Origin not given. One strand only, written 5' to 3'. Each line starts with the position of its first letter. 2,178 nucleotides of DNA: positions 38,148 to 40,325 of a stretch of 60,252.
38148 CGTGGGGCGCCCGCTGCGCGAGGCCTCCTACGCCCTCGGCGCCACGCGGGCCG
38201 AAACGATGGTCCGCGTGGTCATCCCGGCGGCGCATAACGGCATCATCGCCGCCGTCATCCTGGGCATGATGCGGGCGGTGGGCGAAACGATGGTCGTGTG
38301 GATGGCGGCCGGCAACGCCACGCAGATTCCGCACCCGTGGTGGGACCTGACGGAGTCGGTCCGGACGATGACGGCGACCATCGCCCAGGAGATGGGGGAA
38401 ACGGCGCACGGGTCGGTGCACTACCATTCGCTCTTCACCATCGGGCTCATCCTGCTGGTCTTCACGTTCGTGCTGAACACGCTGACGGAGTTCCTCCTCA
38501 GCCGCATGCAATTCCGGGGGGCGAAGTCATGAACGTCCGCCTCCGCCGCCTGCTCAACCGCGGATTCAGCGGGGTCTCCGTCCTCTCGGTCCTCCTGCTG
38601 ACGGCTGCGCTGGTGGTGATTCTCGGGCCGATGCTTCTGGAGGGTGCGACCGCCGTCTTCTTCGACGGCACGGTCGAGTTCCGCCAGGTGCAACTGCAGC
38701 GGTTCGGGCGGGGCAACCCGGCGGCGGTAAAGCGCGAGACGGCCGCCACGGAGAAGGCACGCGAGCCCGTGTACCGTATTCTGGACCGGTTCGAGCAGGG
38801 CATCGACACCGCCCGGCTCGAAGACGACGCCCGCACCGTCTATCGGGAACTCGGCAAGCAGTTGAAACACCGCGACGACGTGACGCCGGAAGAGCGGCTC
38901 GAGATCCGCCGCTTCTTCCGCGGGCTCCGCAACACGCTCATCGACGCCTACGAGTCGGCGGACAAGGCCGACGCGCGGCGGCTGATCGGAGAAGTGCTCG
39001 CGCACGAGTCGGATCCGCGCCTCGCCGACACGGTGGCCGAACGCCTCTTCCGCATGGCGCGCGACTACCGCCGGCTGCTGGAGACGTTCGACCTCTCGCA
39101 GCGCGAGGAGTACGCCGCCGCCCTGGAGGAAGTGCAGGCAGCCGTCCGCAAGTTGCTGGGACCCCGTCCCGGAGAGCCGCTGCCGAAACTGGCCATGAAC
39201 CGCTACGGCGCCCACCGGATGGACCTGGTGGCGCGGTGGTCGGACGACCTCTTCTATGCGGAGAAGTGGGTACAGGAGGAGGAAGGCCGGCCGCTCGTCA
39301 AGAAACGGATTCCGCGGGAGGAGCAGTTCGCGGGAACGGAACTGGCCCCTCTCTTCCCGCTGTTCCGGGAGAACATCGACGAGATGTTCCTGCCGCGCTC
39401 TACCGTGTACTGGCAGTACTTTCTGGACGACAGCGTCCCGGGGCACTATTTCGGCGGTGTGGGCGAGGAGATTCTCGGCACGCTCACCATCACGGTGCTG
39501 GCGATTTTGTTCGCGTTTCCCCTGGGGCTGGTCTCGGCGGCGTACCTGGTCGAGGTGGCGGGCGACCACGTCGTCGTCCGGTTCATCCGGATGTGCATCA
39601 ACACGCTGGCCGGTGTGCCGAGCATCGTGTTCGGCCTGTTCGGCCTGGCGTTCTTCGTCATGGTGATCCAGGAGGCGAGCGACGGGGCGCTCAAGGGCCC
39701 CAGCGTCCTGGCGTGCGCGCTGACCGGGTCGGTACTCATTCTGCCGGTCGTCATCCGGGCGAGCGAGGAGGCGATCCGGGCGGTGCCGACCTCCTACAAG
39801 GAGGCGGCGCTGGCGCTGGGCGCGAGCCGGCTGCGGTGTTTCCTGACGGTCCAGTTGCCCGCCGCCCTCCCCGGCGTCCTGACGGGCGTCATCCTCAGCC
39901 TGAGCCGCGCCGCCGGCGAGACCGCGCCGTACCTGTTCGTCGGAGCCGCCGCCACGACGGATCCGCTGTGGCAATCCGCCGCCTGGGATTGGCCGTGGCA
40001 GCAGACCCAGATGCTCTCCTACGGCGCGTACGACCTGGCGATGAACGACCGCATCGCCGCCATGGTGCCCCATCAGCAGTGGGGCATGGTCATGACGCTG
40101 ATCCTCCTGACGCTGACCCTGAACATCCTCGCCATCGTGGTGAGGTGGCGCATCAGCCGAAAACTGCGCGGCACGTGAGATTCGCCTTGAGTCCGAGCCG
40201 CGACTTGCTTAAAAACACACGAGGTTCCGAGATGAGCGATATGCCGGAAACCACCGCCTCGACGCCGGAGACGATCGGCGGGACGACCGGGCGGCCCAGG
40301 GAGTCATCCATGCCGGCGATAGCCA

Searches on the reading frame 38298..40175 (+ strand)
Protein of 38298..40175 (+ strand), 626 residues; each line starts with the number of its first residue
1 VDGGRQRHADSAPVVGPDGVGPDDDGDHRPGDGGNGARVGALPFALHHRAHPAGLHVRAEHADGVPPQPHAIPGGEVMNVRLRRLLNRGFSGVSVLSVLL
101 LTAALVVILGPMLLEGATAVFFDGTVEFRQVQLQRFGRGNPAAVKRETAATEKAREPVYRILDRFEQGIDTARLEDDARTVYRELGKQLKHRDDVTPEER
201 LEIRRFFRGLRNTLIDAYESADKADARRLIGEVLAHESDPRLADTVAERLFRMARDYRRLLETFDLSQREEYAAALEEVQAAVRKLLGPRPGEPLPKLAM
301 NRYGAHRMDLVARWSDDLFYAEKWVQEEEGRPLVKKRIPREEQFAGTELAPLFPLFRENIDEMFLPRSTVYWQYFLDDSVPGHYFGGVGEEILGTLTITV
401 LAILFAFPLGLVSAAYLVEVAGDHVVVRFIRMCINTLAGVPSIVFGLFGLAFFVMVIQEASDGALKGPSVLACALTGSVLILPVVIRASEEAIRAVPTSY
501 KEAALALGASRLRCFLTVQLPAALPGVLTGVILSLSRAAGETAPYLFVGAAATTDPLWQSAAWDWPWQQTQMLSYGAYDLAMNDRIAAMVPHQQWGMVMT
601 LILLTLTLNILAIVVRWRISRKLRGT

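Call 59: search_protein_families(library=pfam, proteins=[window:38298-40175:+], max_evalue=0.00001)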
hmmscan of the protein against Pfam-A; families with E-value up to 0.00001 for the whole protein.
window:38298-40175:+ (626 aa): 1 family
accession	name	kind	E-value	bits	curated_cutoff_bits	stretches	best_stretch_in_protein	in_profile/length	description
PF00528.27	BPD_transp_1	-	1.4e-17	64.4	26.4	1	407-624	2-183/184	Binding-protein-dependent transport system inner membrane component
